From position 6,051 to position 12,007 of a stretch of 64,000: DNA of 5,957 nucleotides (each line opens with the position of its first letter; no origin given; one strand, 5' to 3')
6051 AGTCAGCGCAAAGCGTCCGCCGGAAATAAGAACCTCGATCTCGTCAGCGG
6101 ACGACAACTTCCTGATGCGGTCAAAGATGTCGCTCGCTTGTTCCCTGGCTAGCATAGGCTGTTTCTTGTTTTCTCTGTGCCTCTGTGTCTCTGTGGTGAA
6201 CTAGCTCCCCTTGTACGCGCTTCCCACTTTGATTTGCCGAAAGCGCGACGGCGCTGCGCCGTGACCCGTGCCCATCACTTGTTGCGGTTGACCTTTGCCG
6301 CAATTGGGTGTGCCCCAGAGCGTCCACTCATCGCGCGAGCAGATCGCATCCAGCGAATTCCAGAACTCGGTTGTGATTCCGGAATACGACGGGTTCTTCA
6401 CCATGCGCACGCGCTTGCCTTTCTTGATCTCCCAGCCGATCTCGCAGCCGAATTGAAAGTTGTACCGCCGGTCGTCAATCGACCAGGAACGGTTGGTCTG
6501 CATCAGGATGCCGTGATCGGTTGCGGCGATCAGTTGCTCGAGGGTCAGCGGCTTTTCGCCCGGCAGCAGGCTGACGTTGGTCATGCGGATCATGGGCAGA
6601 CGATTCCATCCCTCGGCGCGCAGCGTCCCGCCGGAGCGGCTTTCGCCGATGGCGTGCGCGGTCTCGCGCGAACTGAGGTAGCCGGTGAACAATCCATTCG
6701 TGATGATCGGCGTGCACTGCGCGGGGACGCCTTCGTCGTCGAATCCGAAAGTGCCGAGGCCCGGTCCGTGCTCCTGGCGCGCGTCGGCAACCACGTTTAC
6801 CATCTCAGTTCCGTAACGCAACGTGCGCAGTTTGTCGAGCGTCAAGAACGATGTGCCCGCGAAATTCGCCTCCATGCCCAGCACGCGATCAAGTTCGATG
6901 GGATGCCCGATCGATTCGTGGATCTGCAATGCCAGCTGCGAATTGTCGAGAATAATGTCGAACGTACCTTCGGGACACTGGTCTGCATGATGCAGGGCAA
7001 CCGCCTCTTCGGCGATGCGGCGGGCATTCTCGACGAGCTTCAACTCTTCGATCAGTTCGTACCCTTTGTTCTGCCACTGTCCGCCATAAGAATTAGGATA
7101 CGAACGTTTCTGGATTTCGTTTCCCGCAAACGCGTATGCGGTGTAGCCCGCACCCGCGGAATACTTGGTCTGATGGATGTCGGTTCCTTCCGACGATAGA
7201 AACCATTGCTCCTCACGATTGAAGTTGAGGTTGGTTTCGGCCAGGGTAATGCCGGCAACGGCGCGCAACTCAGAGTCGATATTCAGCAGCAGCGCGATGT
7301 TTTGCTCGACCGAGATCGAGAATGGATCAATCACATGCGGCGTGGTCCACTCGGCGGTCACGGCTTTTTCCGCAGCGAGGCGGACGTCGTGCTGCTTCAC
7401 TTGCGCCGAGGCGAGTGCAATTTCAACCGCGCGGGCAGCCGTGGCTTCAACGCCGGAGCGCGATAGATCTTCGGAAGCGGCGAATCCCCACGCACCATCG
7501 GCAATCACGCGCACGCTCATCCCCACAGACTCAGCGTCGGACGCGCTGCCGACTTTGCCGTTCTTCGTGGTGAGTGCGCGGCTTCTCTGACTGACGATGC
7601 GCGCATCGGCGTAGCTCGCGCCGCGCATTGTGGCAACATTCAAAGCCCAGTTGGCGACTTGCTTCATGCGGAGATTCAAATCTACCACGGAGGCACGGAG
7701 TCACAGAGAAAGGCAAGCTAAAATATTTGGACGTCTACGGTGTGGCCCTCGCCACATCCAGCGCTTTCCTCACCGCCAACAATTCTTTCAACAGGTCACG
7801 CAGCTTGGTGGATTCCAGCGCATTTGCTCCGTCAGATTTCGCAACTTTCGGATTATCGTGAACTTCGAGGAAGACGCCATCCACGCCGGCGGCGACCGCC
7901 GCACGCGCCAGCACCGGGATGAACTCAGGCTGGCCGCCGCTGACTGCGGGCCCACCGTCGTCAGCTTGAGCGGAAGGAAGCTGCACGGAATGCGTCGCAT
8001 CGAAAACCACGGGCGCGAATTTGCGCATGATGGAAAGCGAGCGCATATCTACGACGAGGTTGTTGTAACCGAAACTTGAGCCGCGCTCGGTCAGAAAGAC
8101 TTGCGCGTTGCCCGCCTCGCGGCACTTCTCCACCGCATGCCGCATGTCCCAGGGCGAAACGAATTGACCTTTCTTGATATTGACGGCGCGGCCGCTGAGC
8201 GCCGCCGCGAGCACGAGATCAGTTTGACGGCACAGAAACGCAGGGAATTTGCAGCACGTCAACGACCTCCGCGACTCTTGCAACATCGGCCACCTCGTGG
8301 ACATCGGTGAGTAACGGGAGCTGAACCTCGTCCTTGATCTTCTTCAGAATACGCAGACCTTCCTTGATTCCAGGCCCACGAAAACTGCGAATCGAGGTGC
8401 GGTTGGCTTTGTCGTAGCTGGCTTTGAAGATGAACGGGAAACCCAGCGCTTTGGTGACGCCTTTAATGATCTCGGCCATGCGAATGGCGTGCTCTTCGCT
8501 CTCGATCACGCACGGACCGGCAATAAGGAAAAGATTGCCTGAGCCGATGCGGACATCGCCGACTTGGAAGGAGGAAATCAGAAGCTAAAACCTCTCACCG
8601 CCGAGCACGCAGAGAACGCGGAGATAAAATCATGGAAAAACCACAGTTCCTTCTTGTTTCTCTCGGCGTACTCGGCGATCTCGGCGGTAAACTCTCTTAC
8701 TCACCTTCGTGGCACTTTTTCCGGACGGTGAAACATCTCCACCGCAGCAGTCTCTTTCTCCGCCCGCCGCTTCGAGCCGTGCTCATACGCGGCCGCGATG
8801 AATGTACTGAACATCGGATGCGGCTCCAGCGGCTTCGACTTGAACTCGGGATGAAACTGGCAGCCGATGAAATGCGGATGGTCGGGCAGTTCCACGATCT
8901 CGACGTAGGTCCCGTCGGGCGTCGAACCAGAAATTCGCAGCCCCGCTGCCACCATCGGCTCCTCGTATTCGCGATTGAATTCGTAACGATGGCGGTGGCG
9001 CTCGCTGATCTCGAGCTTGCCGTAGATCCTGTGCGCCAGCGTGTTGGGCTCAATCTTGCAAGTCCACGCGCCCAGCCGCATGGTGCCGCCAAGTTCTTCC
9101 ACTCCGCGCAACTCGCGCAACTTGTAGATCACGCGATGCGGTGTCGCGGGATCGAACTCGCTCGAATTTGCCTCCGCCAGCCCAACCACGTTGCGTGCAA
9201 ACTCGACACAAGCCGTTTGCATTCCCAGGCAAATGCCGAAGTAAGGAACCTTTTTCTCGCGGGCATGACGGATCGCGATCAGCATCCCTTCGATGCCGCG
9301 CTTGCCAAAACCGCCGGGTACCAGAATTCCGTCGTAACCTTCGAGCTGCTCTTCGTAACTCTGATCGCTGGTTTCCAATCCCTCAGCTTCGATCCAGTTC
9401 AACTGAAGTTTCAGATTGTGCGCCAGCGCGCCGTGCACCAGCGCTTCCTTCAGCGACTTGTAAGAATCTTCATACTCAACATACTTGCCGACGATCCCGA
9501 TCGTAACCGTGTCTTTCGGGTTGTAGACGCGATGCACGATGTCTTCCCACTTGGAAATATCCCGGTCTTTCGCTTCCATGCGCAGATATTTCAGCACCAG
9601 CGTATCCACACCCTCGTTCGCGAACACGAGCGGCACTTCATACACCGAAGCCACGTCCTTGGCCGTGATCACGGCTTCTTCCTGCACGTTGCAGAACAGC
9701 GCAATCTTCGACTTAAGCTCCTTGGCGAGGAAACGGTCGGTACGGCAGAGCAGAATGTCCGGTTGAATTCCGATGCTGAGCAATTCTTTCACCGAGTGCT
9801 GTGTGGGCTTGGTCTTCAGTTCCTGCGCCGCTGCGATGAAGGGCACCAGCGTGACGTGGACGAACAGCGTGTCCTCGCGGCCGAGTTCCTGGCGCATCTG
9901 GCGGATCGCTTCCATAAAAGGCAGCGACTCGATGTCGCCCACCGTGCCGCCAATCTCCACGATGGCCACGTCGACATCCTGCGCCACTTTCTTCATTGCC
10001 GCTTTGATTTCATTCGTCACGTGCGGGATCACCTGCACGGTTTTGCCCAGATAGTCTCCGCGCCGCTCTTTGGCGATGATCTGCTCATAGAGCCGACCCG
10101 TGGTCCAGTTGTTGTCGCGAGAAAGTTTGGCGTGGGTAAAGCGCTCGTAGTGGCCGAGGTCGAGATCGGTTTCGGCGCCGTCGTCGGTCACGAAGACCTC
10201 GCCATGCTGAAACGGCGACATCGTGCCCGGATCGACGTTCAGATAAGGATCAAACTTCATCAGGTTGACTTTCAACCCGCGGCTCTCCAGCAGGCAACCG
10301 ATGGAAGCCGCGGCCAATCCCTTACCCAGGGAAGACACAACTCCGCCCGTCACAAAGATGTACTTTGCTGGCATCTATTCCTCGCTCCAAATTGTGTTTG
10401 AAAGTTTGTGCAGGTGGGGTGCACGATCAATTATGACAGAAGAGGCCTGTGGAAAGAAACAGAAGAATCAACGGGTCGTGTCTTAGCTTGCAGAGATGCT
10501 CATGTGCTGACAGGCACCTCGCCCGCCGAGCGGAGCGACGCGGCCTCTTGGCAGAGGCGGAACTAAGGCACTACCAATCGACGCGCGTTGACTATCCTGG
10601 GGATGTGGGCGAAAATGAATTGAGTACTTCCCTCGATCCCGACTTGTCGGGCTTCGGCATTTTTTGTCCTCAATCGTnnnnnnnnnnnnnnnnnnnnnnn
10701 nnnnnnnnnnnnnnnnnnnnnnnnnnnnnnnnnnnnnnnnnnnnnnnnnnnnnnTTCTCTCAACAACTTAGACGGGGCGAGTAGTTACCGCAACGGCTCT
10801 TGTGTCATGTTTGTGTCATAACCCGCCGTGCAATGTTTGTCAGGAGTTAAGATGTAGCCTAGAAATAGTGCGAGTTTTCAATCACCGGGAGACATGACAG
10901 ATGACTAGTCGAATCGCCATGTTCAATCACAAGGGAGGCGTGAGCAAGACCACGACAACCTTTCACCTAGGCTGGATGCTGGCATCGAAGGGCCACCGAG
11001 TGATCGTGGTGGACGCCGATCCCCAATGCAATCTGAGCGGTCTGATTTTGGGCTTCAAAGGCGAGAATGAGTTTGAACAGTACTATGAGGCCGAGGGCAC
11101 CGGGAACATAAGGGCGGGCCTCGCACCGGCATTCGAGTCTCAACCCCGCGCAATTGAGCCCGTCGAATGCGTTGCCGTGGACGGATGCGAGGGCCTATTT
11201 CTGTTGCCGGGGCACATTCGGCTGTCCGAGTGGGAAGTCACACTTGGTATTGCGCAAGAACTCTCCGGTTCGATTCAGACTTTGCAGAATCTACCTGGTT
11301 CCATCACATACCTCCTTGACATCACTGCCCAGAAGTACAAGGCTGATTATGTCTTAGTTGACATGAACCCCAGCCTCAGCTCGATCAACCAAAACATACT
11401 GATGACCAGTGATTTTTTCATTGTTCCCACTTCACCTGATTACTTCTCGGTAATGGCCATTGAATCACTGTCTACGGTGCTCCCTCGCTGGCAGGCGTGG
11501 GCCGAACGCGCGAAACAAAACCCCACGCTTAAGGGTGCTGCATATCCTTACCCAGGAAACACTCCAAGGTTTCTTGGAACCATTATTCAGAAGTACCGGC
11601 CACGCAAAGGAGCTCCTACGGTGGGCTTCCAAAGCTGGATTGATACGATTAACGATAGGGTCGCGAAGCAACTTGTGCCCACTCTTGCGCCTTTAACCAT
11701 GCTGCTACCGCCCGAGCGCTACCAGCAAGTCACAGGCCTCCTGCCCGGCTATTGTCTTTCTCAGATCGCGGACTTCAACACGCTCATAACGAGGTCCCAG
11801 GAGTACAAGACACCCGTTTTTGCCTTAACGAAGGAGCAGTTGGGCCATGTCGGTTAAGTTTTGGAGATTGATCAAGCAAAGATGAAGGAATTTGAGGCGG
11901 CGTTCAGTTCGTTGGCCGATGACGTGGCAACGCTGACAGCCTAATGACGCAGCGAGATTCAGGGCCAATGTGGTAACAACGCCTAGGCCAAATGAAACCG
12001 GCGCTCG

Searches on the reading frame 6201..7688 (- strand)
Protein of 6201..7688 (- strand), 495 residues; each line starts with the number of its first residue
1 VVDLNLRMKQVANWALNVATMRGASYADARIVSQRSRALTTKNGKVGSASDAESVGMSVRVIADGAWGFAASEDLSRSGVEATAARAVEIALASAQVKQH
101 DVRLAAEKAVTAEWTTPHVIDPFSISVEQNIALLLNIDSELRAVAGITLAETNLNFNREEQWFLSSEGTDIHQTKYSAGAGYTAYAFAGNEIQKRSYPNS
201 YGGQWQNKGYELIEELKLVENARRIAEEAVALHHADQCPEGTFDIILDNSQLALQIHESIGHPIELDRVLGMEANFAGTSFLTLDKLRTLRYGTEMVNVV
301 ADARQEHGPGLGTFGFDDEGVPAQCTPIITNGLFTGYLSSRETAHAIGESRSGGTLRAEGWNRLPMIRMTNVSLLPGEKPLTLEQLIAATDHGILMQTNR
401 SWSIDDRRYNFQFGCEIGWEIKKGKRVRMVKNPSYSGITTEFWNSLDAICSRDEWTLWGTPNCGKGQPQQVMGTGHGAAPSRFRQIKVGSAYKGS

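Call 50: search_protein_families(library=pfam, proteins=[window:6201-7688:-])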
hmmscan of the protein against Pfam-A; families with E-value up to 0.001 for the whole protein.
window:6201-7688:- (495 aa): 3 families
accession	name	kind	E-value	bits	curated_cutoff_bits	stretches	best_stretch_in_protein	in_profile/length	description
PF19289.4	PmbA_TldD_3rd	-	2.8e-35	121.9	22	1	241-465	2-203/220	PmbA/TldA metallopeptidase C-terminal domain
PF01523.21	PmbA_TldD_1st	-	1.9e-13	50.8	20.9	1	27-91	1-65/65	PmbA/TldA metallopeptidase domain 1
PF19290.4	PmbA_TldD_2nd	-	4.7e-10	40.3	20.9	1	121-231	2-107/109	PmbA/TldA metallopeptidase central domain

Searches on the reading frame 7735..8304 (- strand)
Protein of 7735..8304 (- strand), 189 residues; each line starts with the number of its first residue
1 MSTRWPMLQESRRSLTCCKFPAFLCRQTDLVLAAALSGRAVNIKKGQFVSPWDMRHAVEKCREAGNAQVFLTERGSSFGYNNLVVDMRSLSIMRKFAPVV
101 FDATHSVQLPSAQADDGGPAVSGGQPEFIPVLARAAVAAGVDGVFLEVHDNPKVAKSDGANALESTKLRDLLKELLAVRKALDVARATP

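Call 48: search_protein_families(library=pfam, proteins=[window:7735-8304:-])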
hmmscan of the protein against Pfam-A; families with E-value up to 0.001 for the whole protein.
window:7735-8304:- (189 aa): 1 family
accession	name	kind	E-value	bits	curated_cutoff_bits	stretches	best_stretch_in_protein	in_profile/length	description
PF00793.26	DAHP_synth_1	-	9.4e-36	123.5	25.5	1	17-176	109-262/270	DAHP synthetase I family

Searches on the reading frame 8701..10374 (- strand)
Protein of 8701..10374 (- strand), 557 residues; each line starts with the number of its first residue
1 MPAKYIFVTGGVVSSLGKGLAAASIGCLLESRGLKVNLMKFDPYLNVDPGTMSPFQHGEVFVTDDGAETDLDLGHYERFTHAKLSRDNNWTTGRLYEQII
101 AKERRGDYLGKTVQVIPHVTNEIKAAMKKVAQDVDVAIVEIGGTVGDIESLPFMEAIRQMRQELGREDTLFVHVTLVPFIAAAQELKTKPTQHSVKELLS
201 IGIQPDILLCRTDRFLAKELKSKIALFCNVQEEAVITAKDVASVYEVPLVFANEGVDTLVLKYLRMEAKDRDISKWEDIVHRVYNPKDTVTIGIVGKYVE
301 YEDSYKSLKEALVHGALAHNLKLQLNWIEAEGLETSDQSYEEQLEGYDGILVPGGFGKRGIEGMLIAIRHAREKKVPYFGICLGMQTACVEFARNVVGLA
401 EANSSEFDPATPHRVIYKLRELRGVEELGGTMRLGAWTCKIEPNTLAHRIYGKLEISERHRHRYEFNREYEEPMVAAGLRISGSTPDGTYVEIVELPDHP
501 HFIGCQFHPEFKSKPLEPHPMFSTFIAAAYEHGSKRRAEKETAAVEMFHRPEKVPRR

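Call 50: search_protein_families(library=pfam, proteins=[window:8701-10374:-])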
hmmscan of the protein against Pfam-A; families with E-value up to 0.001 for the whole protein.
window:8701-10374:- (557 aa): 3 families
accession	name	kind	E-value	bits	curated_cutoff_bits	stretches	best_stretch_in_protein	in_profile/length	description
PF06418.20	CTP_synth_N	-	4.1e-128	426.8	26.1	1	4-266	1-265/265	CTP synthase N-terminus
PF00117.34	GATase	-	4.8e-39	134.4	22.8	1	303-527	4-189/190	Glutamine amidotransferase class-I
PF07722.19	Peptidase_C26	-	3e-10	40.7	20.5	1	366-510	96-219/219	Peptidase C26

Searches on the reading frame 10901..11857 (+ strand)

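Call 48: search_protein_families(library=pfam, proteins=[window:10901-11857:+])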
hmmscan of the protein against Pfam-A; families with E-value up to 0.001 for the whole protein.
window:10901-11857:+ (318 aa): 7 families
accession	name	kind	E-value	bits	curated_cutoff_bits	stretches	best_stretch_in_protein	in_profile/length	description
PF13614.12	AAA_31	-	2.9e-28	99.4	27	1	4-195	3-165/177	AAA domain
PF01656.29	CbiA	-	5.3e-14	52.7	25.4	1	5-161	1-54/125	CobQ/CobB/MinD/ParA nucleotide binding domain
PF10609.15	ParA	-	3.1e-06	27.2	27.1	1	4-43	5-44/246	NUBPL iron-transfer P-loop NTPase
PF02374.21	ArsA_ATPase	-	3.7e-06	26.8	24.3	1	4-46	2-44/305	Anion-transporting ATPase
PF07015.17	VirC1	-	1.1e-05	25.4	24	0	6-43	5-42/231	VirC1 protein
PF09140.17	MipZ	-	0.00013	21.8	20.7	1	5-41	3-39/262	ATPase MipZ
PF00142.24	Fer4_NifH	-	0.00019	21.5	25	1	5-52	3-49/271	4Fe-4S iron sulfur cluster binding proteins, NifH/frxC family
